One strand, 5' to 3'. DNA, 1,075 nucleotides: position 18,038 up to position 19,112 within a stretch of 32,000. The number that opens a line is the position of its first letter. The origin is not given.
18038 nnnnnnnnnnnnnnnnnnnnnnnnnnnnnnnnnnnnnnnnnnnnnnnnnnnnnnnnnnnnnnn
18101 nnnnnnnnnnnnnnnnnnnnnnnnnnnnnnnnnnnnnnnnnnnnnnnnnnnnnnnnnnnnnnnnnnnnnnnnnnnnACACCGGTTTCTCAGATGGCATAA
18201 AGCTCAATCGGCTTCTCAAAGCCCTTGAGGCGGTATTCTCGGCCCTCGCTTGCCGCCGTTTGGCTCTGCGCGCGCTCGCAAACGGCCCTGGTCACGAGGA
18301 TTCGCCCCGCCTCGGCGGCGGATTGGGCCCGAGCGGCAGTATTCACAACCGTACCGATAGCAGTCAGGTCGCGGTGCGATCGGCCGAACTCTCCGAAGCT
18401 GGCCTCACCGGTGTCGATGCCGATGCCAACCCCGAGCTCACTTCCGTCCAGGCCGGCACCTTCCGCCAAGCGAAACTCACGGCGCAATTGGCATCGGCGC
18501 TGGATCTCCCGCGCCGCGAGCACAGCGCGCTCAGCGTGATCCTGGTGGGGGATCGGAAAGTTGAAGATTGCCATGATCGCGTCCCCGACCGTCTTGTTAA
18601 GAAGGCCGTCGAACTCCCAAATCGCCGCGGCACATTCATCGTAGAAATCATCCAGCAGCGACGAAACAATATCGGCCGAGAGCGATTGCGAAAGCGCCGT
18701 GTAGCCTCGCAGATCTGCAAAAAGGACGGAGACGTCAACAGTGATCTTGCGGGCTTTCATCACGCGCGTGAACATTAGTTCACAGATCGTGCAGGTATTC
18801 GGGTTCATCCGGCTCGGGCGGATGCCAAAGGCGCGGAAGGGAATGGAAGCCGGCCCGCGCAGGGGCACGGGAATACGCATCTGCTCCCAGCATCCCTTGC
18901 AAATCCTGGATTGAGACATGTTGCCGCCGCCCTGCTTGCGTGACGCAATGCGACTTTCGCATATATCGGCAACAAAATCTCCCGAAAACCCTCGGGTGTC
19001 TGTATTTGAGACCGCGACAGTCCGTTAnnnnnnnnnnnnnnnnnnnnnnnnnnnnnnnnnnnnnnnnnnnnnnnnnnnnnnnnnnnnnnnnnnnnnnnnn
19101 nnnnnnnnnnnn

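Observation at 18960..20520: AT-rich, almost gene-free 1.6-kb islet between the cyclase gene and the sRNA/dinB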

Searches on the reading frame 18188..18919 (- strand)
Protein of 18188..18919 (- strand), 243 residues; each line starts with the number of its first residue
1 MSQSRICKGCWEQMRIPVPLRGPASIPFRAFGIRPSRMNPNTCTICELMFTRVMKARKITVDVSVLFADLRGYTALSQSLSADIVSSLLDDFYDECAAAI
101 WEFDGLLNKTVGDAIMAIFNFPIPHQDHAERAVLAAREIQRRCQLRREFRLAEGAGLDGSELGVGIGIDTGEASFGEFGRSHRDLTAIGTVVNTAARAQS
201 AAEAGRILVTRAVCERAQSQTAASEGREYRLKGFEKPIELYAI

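Call 7: find_encoding_contigs(protein=window:18188-18919:-, flank=6000, max_places=8)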
Protein window:18188-18919:- (243 aa): 23 contigs read that carry it; 8 places shown.
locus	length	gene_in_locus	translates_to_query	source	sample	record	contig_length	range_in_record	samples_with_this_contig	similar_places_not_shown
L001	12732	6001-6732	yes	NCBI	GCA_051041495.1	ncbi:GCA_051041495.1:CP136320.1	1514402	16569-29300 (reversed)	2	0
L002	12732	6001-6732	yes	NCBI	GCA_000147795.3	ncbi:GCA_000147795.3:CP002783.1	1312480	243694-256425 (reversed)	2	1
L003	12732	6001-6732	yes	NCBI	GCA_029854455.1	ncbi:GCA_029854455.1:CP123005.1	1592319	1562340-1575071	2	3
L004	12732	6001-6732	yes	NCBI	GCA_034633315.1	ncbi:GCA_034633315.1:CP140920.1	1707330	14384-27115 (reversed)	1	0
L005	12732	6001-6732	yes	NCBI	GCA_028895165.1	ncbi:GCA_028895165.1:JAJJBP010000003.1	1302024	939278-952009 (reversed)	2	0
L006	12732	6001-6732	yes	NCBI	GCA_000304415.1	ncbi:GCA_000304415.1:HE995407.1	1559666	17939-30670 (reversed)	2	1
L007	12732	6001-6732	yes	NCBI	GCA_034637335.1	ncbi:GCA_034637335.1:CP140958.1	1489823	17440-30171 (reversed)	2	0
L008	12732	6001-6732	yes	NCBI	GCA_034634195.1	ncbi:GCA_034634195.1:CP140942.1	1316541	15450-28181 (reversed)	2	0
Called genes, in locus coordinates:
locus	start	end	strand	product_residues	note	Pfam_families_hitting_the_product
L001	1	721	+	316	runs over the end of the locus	PF00941:FAD_binding_5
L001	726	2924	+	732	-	PF01315:Ald_Xan_dh_C, PF02738:MoCoBD_1, PF20256:MoCoBD_2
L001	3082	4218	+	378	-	PF00817:IMS, PF11798:IMS_HHH (weak), PF21999:IMS_HHH_1 (weak), PF11799:IMS_C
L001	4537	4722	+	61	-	-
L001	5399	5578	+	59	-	-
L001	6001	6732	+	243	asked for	PF00211:Guanylate_cyc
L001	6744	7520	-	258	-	PF01925:TauE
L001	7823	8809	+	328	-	PF02608:Bmp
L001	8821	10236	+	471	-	PF01425:Amidase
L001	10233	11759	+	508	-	PF00005:ABC_tran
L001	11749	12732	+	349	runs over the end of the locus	PF02653:BPD_transp_2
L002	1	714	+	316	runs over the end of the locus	PF00941:FAD_binding_5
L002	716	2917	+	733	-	PF01315:Ald_Xan_dh_C, PF02738:MoCoBD_1, PF20256:MoCoBD_2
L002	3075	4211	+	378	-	PF00817:IMS, PF11798:IMS_HHH (weak), PF21999:IMS_HHH_1 (weak), PF11799:IMS_C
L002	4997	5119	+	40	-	-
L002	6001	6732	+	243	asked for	PF00211:Guanylate_cyc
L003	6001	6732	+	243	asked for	PF00211:Guanylate_cyc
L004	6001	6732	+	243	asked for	PF00211:Guanylate_cyc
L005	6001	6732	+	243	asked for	PF00211:Guanylate_cyc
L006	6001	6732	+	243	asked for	PF00211:Guanylate_cyc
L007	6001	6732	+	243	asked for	PF00211:Guanylate_cyc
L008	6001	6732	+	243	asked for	PF00211:Guanylate_cyc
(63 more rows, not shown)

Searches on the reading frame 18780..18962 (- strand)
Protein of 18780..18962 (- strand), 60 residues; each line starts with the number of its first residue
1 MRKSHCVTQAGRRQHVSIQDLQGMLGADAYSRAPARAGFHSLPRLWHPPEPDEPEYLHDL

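Call 104: search_protein_families(library=pfam, max_evalue=0.01, proteins=[window:18780-18962:-])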
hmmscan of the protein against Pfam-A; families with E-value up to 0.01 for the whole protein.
window:18780-18962:- (60 aa): 0 families
